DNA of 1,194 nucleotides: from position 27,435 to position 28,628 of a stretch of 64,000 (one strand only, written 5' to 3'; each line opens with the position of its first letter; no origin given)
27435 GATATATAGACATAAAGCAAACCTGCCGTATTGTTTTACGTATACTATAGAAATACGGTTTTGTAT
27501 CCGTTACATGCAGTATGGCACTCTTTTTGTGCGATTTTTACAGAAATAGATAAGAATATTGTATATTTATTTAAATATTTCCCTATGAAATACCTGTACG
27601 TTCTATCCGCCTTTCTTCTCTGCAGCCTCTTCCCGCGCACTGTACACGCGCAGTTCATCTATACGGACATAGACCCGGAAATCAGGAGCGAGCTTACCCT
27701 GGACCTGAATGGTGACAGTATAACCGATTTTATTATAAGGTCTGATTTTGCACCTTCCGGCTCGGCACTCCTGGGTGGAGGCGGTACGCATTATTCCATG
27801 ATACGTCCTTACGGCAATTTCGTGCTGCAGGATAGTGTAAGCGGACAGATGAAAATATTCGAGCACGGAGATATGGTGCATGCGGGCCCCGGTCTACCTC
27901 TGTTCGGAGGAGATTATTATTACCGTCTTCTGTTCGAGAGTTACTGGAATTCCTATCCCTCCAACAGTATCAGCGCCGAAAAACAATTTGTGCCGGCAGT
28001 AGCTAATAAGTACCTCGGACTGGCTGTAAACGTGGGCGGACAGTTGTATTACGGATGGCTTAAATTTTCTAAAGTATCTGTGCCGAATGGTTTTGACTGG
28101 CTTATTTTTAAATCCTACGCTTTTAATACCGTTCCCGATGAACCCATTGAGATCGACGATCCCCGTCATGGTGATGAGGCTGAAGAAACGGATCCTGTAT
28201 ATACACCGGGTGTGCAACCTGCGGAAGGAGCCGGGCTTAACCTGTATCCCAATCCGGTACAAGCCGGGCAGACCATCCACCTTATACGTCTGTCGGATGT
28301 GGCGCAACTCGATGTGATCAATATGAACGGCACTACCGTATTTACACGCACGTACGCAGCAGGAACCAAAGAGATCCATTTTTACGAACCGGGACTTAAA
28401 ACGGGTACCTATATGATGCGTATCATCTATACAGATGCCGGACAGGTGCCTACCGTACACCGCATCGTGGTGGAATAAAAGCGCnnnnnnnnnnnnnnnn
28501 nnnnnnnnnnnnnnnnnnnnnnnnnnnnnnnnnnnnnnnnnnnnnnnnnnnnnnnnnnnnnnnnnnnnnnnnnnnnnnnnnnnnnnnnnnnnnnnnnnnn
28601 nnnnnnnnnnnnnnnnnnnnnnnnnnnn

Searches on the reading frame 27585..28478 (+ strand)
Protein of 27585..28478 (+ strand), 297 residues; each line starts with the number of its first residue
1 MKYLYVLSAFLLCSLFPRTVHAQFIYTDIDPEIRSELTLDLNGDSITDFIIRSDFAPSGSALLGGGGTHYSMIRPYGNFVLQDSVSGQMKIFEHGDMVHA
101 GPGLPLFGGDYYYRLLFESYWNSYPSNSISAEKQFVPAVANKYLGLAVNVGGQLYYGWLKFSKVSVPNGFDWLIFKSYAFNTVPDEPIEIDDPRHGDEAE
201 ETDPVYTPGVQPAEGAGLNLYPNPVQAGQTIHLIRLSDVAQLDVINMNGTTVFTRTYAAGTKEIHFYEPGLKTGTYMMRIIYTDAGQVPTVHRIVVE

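Call 26: search_protein_families(library=pfam, proteins=[window:27585-28478:+], max_evalue=0.01)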
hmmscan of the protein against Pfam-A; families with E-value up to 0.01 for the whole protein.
window:27585-28478:+ (297 aa): 2 families
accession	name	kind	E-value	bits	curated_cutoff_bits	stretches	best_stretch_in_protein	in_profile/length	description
PF18962.6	Por_Secre_tail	-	1e-05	26.2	27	1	220-282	1-64/75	Secretion system C-terminal sorting domain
PF01839.29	FG-GAP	-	0.0096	16.2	22.1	0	37-59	6-27/37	FG-GAP repeat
